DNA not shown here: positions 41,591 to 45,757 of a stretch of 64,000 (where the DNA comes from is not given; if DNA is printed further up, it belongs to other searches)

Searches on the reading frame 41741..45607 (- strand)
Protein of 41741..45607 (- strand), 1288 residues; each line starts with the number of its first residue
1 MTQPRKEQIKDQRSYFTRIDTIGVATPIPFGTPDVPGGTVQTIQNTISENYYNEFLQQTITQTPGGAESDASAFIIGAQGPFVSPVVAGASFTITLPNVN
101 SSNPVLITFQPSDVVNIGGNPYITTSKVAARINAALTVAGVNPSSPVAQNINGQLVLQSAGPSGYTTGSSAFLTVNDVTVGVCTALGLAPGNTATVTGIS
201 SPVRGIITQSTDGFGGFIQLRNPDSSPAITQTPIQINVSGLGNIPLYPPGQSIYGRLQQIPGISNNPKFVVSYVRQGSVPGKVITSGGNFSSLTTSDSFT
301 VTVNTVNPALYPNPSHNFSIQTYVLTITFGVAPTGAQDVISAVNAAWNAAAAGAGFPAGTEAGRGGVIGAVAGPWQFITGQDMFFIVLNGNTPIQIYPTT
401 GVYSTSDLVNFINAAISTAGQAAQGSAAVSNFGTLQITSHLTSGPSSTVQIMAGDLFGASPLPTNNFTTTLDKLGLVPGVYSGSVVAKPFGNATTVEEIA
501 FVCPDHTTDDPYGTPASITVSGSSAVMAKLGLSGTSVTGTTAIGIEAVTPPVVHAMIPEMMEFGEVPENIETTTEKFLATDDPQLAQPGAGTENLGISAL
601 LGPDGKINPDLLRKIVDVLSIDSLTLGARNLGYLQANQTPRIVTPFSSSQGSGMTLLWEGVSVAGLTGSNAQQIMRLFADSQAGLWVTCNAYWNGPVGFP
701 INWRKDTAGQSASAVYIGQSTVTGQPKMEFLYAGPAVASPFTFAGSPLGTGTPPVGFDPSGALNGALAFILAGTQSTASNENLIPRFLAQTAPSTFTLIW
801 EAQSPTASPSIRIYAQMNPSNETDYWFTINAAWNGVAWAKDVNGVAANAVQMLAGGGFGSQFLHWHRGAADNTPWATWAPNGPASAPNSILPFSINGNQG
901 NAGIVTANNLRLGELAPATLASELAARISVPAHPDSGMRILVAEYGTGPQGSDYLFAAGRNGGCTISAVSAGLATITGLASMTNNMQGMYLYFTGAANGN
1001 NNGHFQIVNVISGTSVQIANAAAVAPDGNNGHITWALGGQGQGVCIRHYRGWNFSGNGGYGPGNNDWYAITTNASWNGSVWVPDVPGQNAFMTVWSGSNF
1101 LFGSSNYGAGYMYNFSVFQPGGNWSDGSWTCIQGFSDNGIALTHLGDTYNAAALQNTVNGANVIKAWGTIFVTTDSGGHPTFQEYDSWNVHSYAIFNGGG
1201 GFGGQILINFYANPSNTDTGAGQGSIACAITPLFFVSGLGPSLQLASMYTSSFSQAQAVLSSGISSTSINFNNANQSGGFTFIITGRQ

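Call 6: search_protein_families(library=pfam, proteins=[window:41741-45607:-], max_evalue=0.01)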
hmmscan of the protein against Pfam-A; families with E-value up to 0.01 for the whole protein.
window:41741-45607:- (1288 aa): 0 families

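Call 7: search_protein_families(library=phrogs, proteins=[window:41741-45607:-], max_evalue=0.01)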
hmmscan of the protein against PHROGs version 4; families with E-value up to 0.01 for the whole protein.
window:41741-45607:- (1288 aa): 0 families

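Call 48: search_solved_structures(query=window:41741-45607:-, max_evalue=0.1)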
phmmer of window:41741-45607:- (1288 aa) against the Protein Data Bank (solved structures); distinct sequences matched with E-value up to 0.1: 1.
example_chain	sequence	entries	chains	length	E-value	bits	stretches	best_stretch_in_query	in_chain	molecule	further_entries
3g8q_A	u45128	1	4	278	0.06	14.1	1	114-157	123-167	Predicted RNA-binding protein, contains THUMP domain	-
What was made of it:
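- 41741..45607 (-): 1288-aa fibre-like protein: conserved N-terminal ~880 aa, variable C-terminus (the last 100 aa correspond to 41744-42043). There is no direct family or PDB hit (calls 6, 48), so 'fibre' is inferred.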

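Call 96: find_homologous_proteins(query=window:41741-45607:-, max_evalue=0.00001)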
Query window:41741-45607:- (1288 aa): 17 proteins with E <= 0.00001 among 8000 candidates.
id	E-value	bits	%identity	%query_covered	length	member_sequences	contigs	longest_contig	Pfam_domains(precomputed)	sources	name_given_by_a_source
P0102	0.0e+0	2875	100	100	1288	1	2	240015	-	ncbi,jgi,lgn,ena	jgi:hypothetical protein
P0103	0.0e+0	1812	70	93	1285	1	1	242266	-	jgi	jgi:hypothetical protein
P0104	0.0e+0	1472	59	95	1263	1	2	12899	-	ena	-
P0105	0.0e+0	1401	57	93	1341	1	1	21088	-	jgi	jgi:hypothetical protein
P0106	0.0e+0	1248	54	94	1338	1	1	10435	-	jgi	jgi:hypothetical protein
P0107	0.0e+0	1074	56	72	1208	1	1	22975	-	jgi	jgi:hypothetical protein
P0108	3.5e-289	981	52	77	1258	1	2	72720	-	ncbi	-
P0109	1.2e-285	969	56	68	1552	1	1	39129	-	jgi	jgi:hypothetical protein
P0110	1.9e-280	952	57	68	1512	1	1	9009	-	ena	-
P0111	2.9e-233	795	52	56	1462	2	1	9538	-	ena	-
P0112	2.9e-227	776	51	69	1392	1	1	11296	-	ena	-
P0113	2.5e-168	580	44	68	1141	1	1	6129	-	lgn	-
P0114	2.5e-131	458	40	68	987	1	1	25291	-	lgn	-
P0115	1.6e-85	306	32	73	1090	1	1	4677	-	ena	-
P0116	1.8e-79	286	31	68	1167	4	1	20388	-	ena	-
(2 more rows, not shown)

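Call 98: find_related_loci(query=A6, collection=viral_contigs, flank=6000)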
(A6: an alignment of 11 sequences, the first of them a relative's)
Query A6 (1288 aa) in viral_contigs; peptide patterns used: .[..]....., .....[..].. (x = any residue, [..] = any of these).
55 stretches matched a pattern, but none encodes a relative of the query by tblastn (E <= 1e-3).

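Call 99: find_encoding_contigs(protein=P0105, flank=6000, max_places=1)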
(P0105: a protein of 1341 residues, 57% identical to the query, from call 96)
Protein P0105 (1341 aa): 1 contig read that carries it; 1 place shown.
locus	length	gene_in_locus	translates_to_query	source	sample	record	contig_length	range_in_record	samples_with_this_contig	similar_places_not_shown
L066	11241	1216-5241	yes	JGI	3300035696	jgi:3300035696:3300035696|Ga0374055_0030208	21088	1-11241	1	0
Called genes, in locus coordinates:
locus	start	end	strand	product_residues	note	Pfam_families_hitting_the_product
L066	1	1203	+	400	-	?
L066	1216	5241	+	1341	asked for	-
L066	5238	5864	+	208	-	-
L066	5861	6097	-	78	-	-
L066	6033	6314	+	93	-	-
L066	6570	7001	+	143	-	-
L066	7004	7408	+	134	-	-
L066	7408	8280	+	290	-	PF00112:Peptidase_C1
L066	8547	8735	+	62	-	-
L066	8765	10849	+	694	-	PF00270:DEAD (faint), PF04851:ResIII (faint), PF00176:SNF2-rel_dom, PF00271:Helicase_C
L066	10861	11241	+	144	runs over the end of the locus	-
